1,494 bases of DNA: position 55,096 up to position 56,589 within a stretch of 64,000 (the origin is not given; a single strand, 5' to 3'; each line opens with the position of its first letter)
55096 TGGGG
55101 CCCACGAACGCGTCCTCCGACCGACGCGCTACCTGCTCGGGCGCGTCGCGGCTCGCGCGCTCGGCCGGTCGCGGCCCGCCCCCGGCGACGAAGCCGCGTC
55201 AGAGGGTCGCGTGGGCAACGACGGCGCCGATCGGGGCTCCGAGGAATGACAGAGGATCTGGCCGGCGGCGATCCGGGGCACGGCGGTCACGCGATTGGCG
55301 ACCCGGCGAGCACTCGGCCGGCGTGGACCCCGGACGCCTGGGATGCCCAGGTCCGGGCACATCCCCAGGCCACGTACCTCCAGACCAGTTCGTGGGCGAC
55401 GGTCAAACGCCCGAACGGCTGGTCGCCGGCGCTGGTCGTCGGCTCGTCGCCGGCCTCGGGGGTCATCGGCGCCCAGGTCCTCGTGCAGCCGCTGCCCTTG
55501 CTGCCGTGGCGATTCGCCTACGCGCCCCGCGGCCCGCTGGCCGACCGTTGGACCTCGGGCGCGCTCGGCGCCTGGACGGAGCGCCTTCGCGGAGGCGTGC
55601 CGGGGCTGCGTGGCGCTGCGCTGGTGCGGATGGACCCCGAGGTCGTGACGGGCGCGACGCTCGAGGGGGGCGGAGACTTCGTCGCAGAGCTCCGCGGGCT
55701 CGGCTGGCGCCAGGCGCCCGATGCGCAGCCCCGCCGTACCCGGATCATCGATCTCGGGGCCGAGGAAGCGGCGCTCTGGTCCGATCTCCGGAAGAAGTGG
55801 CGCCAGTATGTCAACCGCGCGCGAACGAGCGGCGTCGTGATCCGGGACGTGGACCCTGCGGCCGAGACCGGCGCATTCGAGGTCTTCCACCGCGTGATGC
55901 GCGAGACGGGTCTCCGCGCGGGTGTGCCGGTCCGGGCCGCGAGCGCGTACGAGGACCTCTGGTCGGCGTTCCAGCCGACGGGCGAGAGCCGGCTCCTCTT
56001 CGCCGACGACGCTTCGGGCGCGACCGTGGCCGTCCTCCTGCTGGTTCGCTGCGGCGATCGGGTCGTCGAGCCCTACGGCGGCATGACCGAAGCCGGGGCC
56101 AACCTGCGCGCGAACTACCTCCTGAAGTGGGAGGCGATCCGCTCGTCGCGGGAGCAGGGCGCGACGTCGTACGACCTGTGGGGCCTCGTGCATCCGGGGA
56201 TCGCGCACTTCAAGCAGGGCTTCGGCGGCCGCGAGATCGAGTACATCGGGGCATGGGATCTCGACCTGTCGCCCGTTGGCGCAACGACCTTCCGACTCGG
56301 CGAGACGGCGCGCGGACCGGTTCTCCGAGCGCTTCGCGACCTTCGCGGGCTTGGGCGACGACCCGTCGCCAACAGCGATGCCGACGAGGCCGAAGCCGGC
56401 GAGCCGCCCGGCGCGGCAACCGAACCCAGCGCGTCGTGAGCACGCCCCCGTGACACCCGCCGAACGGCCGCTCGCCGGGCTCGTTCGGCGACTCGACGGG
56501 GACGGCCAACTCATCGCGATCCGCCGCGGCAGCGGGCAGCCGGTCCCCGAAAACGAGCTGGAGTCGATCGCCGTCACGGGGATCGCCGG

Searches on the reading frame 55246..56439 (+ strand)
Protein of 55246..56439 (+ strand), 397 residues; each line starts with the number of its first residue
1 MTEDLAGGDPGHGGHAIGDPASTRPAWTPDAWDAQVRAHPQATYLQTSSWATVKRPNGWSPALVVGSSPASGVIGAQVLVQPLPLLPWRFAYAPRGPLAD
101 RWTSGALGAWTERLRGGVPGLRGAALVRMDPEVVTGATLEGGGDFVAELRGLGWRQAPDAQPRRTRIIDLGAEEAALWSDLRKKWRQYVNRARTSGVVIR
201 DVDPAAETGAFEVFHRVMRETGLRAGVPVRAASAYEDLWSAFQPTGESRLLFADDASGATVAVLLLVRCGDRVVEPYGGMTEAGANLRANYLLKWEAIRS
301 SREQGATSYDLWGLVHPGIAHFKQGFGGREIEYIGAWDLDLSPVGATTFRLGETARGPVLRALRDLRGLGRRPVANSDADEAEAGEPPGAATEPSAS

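Call 68: search_protein_families(library=pfam, proteins=[window:55246-56439:+], max_evalue=0.0001)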
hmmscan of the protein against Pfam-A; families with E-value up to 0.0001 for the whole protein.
window:55246-56439:+ (397 aa): 2 families
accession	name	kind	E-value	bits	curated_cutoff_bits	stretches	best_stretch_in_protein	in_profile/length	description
PF02388.22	FemAB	-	4.7e-31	108.5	24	2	32-243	6-228/406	FemAB family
PF13480.13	Acetyltransf_6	-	4e-14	53.4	22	1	180-323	2-142/143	Acetyltransferase (GNAT) domain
